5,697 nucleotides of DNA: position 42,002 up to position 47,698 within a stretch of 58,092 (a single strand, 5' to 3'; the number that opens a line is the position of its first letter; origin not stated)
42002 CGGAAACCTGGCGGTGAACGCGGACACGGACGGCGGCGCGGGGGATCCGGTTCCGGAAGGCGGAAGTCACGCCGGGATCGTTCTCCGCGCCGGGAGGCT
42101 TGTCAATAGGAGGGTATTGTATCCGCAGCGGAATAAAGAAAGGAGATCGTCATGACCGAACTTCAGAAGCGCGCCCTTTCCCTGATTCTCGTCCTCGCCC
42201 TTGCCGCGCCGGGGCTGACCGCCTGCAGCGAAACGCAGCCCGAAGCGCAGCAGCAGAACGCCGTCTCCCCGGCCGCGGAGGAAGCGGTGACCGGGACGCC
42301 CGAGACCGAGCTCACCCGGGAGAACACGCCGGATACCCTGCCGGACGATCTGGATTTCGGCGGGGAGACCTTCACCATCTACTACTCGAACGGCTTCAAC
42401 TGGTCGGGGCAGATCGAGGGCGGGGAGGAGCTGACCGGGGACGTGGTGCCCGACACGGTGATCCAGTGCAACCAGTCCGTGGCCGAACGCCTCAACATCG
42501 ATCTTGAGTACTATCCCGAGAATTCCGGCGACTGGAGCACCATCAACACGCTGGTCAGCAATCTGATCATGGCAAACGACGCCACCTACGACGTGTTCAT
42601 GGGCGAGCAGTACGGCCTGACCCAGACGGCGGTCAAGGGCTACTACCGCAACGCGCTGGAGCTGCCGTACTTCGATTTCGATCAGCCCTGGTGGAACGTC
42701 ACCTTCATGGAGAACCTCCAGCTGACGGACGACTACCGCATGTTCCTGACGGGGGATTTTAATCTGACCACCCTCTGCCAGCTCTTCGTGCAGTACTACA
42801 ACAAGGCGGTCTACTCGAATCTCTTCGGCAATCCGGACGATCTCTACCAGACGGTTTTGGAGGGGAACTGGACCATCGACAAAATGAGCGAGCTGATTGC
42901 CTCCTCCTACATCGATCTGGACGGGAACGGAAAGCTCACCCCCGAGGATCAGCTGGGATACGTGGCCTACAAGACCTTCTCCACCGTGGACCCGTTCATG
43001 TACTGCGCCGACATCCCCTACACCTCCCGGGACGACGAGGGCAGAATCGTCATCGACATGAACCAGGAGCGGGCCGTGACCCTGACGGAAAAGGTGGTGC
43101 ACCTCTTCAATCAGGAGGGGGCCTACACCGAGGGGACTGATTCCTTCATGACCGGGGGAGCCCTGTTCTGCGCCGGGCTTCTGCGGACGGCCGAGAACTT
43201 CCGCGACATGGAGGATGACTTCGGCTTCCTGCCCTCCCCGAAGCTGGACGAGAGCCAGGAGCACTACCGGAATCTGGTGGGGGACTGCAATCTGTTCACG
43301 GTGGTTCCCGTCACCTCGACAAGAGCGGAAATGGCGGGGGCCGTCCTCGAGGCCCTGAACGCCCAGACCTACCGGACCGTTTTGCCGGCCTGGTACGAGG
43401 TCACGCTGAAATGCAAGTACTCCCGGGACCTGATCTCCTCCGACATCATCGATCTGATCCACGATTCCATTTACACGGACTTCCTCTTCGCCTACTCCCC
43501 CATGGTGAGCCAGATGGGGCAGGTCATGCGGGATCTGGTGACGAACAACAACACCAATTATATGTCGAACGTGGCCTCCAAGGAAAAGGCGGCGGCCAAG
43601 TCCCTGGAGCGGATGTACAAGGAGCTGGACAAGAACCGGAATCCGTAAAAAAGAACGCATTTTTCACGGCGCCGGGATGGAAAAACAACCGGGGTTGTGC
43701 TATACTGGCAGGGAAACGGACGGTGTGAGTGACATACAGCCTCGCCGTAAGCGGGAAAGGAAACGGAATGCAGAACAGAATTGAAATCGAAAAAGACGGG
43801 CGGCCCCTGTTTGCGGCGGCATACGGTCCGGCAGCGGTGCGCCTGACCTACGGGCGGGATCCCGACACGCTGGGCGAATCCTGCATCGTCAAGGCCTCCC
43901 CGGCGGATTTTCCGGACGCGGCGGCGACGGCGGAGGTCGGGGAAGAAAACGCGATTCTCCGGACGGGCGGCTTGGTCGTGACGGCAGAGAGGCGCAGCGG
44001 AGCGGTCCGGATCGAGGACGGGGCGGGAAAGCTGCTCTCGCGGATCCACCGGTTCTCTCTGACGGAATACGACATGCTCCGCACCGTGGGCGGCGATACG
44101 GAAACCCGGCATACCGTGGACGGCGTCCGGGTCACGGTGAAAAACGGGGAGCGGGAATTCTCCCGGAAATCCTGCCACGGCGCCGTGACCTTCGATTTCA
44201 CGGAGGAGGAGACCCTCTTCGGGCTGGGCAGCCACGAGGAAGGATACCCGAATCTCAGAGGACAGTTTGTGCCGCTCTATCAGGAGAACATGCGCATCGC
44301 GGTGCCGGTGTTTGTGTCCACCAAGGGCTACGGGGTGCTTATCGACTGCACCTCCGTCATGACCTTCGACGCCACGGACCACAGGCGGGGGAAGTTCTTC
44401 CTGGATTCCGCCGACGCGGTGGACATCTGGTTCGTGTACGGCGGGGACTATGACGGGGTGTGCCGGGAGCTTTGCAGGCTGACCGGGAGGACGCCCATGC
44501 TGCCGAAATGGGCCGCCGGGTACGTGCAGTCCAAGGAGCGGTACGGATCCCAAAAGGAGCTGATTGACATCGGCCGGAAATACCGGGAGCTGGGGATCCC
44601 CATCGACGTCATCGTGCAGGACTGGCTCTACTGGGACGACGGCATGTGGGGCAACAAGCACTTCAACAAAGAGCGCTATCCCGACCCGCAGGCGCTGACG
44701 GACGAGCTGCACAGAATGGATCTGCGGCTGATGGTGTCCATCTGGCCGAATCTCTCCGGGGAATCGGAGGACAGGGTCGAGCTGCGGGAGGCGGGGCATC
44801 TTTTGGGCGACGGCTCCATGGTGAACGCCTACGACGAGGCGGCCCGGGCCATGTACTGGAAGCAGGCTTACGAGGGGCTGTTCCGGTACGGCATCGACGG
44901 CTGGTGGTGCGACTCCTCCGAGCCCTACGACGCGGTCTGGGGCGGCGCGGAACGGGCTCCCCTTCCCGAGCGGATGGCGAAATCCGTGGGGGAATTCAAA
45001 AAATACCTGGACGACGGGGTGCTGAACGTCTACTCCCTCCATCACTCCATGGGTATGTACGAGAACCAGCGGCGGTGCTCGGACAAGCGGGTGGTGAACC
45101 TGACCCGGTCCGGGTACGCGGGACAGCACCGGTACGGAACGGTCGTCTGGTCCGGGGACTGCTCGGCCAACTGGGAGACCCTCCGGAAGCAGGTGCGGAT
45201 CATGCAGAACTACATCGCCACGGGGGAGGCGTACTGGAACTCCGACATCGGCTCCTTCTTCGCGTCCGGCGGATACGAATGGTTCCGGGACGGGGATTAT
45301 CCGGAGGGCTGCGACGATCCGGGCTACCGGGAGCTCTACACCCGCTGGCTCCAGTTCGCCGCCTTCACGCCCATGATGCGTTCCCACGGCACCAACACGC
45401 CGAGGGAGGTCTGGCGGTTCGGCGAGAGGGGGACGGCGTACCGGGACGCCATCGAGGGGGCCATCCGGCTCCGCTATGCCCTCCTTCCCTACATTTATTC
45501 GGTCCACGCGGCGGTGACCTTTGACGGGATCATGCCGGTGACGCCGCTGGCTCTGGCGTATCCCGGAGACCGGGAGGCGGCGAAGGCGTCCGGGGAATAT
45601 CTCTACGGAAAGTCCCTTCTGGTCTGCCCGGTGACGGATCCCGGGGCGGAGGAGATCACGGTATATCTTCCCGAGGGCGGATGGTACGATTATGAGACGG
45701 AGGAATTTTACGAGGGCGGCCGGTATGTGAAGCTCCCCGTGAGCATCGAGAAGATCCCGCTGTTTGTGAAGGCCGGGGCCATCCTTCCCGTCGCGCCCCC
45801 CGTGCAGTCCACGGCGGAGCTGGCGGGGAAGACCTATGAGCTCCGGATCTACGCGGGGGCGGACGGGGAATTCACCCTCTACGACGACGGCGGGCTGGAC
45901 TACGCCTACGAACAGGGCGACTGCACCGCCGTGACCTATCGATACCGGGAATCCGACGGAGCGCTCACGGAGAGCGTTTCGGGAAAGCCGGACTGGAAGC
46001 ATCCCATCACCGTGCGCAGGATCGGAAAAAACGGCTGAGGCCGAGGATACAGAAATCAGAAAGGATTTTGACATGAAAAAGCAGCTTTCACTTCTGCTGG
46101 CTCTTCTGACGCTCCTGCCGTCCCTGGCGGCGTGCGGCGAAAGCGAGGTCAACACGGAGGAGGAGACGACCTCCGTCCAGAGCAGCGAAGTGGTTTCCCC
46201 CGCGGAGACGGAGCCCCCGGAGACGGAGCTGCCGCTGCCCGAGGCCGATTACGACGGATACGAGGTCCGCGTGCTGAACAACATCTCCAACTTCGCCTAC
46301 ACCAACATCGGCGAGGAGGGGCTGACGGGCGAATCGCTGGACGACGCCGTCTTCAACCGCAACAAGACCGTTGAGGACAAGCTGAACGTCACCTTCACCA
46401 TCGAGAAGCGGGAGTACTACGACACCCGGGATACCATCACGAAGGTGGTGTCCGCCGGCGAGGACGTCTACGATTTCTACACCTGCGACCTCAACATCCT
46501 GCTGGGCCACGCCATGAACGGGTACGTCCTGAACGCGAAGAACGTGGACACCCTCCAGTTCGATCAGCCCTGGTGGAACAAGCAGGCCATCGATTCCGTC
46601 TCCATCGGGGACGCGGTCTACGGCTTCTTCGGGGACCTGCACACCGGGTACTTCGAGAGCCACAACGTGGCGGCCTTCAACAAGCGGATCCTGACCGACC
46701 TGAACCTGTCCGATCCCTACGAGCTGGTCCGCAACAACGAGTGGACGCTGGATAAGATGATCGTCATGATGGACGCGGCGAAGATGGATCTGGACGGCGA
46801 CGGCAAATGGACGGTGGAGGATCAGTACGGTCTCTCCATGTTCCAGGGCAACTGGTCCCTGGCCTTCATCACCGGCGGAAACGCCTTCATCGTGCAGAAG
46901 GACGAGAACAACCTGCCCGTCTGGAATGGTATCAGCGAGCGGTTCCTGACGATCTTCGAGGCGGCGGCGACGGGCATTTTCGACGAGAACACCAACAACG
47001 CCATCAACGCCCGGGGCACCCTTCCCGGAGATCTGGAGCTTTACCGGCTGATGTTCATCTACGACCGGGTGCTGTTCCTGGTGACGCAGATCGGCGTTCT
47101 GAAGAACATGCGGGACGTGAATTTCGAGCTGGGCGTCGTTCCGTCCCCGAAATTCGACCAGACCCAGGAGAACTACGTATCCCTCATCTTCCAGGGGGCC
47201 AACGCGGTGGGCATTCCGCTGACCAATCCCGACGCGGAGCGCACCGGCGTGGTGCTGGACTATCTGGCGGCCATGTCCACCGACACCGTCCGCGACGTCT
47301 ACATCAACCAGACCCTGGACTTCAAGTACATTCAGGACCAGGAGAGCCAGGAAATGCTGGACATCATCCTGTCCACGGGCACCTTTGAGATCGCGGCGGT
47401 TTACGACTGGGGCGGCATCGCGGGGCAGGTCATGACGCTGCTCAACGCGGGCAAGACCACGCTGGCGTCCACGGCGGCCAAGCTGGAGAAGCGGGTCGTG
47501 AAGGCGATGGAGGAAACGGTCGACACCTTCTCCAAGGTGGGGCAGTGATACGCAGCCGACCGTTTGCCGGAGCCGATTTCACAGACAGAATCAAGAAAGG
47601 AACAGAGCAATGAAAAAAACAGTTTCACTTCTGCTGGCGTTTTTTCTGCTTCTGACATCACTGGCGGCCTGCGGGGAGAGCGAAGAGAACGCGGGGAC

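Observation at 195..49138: Eight paralogous SBP lipoproteins interleaved with mostly cytoplasmic glycoside hydrolases, with no cognate ABC permease or ATPase gene in 58 kb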

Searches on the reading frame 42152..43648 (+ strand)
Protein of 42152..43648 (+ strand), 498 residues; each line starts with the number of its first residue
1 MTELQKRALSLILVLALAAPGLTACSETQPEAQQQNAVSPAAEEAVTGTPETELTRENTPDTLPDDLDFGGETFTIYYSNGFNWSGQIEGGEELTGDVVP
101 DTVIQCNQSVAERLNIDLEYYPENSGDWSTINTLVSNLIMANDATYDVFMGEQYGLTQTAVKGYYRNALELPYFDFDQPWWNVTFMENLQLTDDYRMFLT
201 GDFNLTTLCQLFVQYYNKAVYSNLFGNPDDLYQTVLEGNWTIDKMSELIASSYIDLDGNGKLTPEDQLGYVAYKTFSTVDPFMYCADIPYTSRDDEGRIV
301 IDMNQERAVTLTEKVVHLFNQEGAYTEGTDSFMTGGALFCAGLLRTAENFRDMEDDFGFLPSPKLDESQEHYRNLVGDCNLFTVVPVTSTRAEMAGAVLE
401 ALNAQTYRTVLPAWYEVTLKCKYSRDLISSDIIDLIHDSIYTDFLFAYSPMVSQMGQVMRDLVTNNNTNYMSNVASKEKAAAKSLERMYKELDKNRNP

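Call 5: search_protein_families(library=pfam, proteins=[window:42152-43648:+], max_evalue=0.01)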
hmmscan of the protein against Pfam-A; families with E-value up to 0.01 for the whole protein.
window:42152-43648:+ (498 aa): 0 families

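Call 8: search_protein_families(library=ncbifam, proteins=[window:42152-43648:+], max_evalue=1)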
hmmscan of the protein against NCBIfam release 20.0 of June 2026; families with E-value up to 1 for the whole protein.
window:42152-43648:+ (498 aa): 1 family
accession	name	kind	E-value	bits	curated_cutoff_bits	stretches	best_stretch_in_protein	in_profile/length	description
NF040528.1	SP_0198_lipo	equivalog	0.13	12.2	100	1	11-68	5-63/144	SP_0198 family lipoprotein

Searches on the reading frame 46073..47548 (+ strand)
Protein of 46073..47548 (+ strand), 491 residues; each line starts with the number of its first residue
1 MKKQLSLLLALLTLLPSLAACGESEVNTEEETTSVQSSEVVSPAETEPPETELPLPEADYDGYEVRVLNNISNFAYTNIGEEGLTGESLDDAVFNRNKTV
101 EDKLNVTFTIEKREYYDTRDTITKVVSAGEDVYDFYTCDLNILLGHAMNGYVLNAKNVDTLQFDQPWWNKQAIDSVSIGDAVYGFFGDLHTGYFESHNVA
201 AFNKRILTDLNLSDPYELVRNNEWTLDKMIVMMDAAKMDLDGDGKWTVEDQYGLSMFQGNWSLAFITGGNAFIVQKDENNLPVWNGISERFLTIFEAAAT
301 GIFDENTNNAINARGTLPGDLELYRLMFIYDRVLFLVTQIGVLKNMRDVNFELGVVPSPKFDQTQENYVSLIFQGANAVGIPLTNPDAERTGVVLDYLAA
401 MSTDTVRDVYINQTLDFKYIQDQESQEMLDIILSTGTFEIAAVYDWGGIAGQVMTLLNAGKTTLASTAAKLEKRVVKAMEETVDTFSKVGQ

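Call 5: search_protein_families(library=pfam, proteins=[window:46073-47548:+], max_evalue=0.01)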
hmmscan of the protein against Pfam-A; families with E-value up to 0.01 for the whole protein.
window:46073-47548:+ (491 aa): 0 families

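Call 8: search_protein_families(library=ncbifam, proteins=[window:46073-47548:+], max_evalue=1)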
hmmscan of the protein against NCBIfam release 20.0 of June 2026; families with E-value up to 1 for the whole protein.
window:46073-47548:+ (491 aa): 6 families
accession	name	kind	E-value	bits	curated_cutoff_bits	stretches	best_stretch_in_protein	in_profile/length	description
NF050142.1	PG1828_fam_lipo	equivalog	0.0011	19.6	50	1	1-44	1-44/59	PG1828 family lipoprotein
NF053526.1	Myco_lipo_LppK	equivalog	0.016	15.2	125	1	1-58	1-60/167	lipoprotein LppK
NF058647.1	lipo_LytA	equivalog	0.022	15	110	1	1-36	1-34/107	acidic lipoprotein LytA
NF052674.1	SAXB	equivalog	0.026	15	95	1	1-47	1-48/111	SoxAX-binding protein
NF047847.2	SS_mature_LptM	equivalog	0.39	10.8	27.7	1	1-22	1-21/31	LPS translocon maturation chaperone LptM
NF053527.1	lipo_Cory_WKLS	subfamily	0.5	10.3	105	1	9-56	4-48/166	WKL family lipoprotein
